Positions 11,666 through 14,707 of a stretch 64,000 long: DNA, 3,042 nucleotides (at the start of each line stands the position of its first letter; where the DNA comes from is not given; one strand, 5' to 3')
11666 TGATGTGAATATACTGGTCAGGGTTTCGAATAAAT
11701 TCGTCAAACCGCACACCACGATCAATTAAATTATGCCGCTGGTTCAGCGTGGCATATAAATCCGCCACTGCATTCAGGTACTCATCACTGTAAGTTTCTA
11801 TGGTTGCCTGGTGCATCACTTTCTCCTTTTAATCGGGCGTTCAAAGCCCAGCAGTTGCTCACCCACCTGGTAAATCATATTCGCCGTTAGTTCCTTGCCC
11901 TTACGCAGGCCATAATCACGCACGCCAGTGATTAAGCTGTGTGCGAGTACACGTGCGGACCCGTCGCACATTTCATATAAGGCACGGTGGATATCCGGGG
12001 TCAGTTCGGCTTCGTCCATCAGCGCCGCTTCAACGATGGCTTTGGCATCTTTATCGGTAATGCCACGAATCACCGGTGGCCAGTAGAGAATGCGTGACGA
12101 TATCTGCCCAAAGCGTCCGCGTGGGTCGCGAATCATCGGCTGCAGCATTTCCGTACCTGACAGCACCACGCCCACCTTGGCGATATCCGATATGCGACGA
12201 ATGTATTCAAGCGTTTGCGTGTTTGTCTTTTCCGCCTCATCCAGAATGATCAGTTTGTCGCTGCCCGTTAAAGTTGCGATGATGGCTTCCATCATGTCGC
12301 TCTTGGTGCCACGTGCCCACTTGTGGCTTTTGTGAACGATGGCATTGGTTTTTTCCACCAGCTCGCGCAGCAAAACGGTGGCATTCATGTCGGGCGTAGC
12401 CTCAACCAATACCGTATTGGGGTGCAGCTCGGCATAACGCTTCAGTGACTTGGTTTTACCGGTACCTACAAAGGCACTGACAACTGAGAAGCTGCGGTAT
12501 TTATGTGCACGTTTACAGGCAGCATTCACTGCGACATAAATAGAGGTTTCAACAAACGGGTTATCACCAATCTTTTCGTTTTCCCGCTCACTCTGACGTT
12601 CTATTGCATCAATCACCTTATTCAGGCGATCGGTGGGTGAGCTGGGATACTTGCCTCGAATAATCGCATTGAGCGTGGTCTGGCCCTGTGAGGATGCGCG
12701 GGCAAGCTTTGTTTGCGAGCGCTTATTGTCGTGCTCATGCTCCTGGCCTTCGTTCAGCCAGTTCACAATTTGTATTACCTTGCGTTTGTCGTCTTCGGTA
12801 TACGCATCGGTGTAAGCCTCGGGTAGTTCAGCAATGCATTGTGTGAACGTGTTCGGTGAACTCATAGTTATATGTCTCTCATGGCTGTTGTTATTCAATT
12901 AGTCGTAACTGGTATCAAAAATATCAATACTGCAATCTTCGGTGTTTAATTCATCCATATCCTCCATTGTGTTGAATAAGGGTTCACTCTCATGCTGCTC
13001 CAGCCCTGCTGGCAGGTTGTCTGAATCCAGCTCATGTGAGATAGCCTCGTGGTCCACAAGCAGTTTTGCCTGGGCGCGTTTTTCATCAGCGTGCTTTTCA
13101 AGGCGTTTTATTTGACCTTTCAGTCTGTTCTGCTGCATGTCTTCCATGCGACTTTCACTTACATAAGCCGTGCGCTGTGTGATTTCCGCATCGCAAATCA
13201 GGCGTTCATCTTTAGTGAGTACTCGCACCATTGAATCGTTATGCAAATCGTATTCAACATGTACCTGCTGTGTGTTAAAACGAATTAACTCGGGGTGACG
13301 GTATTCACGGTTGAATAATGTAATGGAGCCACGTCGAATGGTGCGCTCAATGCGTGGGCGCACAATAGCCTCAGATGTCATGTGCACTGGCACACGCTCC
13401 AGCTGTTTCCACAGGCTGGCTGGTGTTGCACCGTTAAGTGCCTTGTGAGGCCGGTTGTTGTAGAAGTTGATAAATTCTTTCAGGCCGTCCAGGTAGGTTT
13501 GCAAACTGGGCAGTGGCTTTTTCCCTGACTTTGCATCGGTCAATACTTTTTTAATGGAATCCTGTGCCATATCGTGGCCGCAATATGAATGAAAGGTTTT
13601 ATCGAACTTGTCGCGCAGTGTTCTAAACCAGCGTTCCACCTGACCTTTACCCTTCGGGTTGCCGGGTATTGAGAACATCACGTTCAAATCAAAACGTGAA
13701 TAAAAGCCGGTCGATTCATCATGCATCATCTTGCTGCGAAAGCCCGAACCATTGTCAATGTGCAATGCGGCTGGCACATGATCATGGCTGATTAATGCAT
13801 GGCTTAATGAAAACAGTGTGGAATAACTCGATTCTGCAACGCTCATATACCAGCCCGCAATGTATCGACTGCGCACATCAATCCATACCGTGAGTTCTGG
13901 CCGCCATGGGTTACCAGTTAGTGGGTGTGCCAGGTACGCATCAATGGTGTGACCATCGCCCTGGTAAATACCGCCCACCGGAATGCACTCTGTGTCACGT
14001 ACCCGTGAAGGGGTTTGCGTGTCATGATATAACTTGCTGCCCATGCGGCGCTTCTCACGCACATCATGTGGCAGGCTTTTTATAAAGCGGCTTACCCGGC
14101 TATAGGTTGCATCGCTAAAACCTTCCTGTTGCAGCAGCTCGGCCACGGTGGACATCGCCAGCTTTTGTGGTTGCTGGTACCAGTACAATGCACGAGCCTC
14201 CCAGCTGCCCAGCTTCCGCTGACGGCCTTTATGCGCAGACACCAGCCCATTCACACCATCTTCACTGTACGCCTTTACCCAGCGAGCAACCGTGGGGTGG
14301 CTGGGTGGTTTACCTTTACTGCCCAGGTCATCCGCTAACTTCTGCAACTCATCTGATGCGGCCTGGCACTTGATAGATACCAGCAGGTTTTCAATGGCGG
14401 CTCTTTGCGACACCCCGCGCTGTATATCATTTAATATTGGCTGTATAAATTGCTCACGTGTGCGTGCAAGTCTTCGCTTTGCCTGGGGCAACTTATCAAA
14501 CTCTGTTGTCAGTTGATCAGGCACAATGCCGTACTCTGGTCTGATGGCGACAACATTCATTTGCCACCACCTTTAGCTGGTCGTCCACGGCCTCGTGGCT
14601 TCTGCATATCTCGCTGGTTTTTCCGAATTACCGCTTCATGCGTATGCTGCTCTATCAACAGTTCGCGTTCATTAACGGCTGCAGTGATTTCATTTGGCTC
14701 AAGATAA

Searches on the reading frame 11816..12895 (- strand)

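Call 11: search_protein_families(library=pfam, proteins=[window:11816-12895:-], max_evalue=0.001)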
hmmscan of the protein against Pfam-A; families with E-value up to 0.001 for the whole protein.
window:11816-12895:- (359 aa): 2 families
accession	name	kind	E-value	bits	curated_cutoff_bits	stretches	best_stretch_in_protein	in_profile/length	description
PF13401.12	AAA_22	-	3.5e-19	69.8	27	1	132-254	3-129/130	AAA domain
PF13604.12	AAA_30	-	4.5e-08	33.5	27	1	127-248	11-124/191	AAA domain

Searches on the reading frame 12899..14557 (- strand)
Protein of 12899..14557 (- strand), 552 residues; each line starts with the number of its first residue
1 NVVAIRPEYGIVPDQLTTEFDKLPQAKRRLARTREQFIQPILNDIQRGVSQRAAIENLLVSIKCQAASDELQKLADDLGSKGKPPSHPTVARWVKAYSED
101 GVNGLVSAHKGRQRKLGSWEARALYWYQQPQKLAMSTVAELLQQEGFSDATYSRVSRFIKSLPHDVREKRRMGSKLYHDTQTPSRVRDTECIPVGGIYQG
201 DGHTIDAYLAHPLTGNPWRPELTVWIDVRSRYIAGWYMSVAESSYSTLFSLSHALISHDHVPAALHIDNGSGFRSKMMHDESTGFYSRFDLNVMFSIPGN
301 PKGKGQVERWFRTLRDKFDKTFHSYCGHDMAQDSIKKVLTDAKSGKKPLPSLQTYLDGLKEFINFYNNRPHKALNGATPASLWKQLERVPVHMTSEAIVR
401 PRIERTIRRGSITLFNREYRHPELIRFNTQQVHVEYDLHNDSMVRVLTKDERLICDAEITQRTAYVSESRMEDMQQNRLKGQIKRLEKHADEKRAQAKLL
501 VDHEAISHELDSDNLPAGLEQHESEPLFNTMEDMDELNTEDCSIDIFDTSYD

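Call 11: search_protein_families(library=pfam, proteins=[window:12899-14557:-], max_evalue=0.001)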
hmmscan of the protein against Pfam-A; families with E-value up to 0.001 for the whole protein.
window:12899-14557:- (552 aa): 5 families
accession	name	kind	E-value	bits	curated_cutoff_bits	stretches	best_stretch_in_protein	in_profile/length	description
PF09299.17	Mu-transpos_C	-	7.1e-16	58.4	21.7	1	399-455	4-60/61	Mu transposase, C-terminal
PF00665.32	rve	-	1.7e-07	31.9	32.6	1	219-301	23-102/102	Integrase core domain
PF13683.12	rve_3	-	1.2e-06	28.6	26.5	0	346-379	33-67/67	Integrase core domain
PF13565.12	HTH_32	-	2.6e-05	25.1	33.7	1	89-158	1-72/73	Homeodomain-like domain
PF02914.21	DDE_2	-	0.00016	21.9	23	0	199-284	11-96/221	Bacteriophage Mu transposase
